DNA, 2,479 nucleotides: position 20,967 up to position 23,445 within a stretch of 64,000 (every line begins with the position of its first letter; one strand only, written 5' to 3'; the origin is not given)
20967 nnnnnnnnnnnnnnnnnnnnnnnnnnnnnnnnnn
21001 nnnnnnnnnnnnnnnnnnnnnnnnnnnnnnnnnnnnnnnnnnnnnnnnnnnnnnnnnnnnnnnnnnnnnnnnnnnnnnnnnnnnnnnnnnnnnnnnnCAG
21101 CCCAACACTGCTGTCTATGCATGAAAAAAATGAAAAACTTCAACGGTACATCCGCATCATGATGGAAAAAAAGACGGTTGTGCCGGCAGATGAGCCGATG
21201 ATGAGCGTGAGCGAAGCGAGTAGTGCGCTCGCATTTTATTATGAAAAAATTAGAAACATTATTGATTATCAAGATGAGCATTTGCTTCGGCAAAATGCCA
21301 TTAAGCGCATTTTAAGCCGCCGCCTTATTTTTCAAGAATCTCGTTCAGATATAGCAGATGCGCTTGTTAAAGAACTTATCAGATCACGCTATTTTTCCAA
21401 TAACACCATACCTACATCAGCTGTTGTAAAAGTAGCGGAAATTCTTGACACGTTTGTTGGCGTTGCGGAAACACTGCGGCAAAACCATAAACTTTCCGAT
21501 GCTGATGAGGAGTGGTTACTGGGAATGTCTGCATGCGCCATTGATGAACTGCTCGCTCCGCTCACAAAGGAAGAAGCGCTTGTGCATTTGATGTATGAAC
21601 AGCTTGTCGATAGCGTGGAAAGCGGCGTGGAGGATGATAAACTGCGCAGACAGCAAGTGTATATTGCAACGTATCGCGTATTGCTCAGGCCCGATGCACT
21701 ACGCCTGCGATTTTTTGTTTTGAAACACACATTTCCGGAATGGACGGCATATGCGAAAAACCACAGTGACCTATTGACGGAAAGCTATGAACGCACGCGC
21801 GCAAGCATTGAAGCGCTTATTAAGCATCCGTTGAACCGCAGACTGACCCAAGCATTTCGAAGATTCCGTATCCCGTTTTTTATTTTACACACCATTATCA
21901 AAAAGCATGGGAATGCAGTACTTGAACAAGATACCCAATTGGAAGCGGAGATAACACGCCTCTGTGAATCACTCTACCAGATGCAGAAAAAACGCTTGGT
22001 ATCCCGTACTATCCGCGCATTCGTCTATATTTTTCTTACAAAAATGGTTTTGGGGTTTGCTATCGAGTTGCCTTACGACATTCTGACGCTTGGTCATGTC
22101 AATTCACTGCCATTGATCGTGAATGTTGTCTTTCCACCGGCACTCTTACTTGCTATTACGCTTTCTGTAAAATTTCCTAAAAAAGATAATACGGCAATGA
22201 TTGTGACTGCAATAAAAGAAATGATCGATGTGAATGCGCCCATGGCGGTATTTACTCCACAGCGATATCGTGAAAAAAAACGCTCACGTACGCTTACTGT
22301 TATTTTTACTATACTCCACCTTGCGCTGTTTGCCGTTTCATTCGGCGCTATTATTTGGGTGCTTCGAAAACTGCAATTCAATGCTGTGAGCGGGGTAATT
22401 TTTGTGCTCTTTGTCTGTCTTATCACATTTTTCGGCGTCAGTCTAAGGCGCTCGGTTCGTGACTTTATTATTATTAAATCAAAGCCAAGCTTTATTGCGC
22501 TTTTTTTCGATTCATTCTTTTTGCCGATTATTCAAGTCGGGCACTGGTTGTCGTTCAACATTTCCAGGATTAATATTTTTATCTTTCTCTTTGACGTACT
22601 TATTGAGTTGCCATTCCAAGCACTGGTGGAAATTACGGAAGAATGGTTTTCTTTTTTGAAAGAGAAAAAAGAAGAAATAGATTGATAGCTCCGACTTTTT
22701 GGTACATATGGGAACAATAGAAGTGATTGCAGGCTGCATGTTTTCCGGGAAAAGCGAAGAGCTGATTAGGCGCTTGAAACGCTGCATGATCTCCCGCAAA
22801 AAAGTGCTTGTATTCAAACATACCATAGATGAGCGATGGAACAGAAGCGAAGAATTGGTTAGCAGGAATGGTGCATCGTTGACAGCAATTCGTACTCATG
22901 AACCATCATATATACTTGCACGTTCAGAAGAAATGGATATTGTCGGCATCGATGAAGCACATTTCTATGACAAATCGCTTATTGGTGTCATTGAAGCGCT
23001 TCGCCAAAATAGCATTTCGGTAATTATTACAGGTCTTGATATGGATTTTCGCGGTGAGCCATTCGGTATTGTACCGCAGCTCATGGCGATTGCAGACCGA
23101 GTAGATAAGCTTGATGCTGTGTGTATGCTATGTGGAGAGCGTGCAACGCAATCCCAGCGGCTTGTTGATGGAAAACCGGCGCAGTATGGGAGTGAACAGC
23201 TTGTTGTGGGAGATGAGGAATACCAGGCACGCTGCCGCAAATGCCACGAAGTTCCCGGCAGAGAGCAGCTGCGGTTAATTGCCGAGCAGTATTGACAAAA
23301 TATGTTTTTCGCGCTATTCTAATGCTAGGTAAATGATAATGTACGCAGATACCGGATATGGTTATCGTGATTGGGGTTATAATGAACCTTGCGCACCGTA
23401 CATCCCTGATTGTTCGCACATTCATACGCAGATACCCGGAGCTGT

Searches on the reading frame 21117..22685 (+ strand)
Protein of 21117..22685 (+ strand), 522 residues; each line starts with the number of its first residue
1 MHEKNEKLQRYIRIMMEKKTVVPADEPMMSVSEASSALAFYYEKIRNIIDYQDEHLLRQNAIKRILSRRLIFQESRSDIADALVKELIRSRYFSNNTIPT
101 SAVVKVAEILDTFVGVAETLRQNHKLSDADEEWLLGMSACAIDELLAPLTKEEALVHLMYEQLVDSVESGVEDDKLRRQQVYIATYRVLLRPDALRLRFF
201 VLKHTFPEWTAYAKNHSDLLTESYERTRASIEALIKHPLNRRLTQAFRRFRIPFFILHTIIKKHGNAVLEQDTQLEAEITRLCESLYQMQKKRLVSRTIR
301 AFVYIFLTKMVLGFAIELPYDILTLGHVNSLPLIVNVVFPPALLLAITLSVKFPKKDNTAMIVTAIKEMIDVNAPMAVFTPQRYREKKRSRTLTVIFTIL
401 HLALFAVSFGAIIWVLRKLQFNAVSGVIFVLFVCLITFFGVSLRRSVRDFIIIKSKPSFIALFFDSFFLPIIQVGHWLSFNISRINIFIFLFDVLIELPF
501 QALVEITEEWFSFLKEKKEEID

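Call 3: search_protein_families(library=pfam, proteins=[window:21117-22685:+], max_evalue=1)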
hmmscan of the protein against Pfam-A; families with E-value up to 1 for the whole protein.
window:21117-22685:+ (522 aa): 1 family
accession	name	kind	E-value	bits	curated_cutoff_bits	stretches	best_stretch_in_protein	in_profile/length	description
PF18583.6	Arnt_C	-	0.17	12.1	26.5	1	20-54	7-41/103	Aminoarabinose transferase C-terminal domain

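Call 4: search_protein_families(library=ncbifam, proteins=[window:21117-22685:+], max_evalue=1)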
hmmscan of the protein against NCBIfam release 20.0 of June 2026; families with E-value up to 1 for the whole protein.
window:21117-22685:+ (522 aa): 1 family
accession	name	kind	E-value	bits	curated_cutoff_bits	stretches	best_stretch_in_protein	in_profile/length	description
NF047839.1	PspM_Rv2743c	equivalog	0.35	10.8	80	1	383-446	6-68/220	phage shock envelope stress response protein PspM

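Call 12: find_homologous_proteins(query=window:21117-22685:+)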
Query window:21117-22685:+ (522 aa): 116 proteins with E <= 0.001 among 8000 candidates.
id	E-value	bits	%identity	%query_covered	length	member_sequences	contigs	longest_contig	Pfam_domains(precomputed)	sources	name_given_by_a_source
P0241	0.0e+0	1059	100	94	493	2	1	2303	-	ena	-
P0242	1.2e-283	959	88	95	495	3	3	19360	-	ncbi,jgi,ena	-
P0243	3.7e-254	862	76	100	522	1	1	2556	-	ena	-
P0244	2.4e-248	843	75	98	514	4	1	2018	-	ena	-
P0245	2.2e-246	837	74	99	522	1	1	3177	-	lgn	-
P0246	1.0e-239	815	71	100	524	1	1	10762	-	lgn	-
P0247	5.4e-209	713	64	99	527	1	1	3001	-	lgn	-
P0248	3.6e-204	697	62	98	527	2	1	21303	-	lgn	-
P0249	1.7e-197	675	59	99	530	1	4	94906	-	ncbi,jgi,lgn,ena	-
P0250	3.1e-196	671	58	100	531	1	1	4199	-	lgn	-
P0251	1.4e-194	666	58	99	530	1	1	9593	-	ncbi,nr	ncbi:MAG: hypothetical protein Q7R79_00745 [bacterium]|nr:hypothetical protein [bacterium]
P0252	1.9e-183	629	56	99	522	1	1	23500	-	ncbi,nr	ncbi:hypothetical protein HY620_02965 [Candidatus Uhrbacteria bacterium]|nr:hypothetical protein [Ca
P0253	6.2e-183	627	54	100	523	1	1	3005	-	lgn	-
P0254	2.9e-182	625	54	99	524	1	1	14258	-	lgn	-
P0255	8.6e-182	624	55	100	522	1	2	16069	-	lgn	-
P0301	2.2e-91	325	34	96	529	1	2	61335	-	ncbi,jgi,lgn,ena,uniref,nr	ncbi:MAG: hypothetical protein COT81_03415 [Candidatus Buchananbacteria bacterium CG10_big_fil_rev_8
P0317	1.5e-77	280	32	97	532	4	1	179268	-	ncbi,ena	-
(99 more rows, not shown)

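Call 68: find_encoding_contigs(protein=P0301, flank=6000, max_places=1)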
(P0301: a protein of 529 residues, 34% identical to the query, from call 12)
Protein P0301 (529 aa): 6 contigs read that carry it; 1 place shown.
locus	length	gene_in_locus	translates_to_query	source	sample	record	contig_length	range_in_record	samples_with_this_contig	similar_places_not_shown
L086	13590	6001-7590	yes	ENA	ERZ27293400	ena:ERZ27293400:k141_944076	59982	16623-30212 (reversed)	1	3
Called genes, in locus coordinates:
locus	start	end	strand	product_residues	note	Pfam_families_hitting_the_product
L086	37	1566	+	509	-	PF01564:Spermine_synth, PF13649:Methyltransf_25 (faint)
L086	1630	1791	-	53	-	-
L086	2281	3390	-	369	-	PF01702:TGT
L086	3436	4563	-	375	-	-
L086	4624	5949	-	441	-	PF19077:Big_13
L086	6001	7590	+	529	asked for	-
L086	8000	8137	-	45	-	-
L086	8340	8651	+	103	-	-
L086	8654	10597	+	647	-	PF01496:V_ATPase_I (weak)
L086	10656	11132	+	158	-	PF00137:ATP-synt_C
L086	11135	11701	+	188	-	-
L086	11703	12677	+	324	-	PF01992:vATP-synt_AC39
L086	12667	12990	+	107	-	PF01990:ATP-synt_F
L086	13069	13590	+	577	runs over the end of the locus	PF02874:ATP-synt_ab_N, PF16886:ATP-synt_ab_Xtn, PF00006:ATP-synt_ab, PF22919:ATP-synt_VA_C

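Call 69: find_encoding_contigs(protein=P0317, flank=6000, max_places=1)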
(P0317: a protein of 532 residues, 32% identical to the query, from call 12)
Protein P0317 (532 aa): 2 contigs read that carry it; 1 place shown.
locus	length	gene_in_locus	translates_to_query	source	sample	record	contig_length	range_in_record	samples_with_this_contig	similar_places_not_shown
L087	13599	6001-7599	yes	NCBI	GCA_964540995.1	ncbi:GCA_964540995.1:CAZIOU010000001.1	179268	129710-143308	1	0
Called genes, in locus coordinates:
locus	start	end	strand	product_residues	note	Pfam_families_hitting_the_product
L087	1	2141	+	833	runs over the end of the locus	PF00690:Cation_ATPase_N, PF00122:E1-E2_ATPase, PF00702:Hydrolase, PF13246:Cation_ATPase, PF08282:Hydrolase_3 (faint), PF00689:Cation_ATPase_C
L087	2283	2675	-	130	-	-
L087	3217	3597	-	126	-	-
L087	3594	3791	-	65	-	-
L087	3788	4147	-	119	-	-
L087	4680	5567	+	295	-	PF10648:Gmad2, PF10646:Germane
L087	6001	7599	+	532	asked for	-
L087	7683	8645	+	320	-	PF00294:PfkB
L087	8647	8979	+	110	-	-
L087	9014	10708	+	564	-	PF01368:DHH, PF02272:DHHA1, PF17768:RecJ_OB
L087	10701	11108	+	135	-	PF00075:RNase_H, PF13456:RVT_3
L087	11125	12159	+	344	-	PF13177:DNA_pol3_delta2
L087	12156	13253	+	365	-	PF14870:PSII_BNR (faint), PF15902:Sortilin-Vps10 (faint), PF25852:DUF6242_C (faint)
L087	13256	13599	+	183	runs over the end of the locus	PF01765:RRF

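Call 70: search_solved_structures(query=A2, max_evalue=10)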
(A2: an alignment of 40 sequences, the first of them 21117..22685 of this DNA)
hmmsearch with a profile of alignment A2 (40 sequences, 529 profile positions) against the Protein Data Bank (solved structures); distinct sequences matched with E-value up to 10: 3.
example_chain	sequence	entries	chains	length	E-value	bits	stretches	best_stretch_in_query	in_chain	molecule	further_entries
3tqo_A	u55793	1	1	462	1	10.9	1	181-237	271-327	Cysteinyl-tRNA synthetase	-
8h7c_A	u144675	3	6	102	1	10.9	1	208-286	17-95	De novo ferric enterobactin esterase Syn-F4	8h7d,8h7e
8s1x_B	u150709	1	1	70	1.3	10.6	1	182-242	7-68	DBAct553_1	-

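Call 73: search_protein_families(library=padloc, proteins=[window:21117-22685:+], max_evalue=0.01)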
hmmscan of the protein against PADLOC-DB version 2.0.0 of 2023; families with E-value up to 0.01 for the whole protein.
window:21117-22685:+ (522 aa): 0 families

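Call 74: search_protein_families(library=phrogs, proteins=[window:21117-22685:+], max_evalue=0.01)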
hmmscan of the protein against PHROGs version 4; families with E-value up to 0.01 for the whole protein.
window:21117-22685:+ (522 aa): 0 families

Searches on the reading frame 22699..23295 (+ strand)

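Call 103: search_protein_families(library=pfam, proteins=[window:22699-23295:+], max_evalue=0.001)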
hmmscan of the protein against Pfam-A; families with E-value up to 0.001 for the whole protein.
window:22699-23295:+ (198 aa): 1 family
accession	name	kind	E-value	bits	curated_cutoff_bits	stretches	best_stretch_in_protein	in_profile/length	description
PF00265.24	TK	-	2.9e-47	161.2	20.6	1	5-183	1-176/176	Thymidine kinase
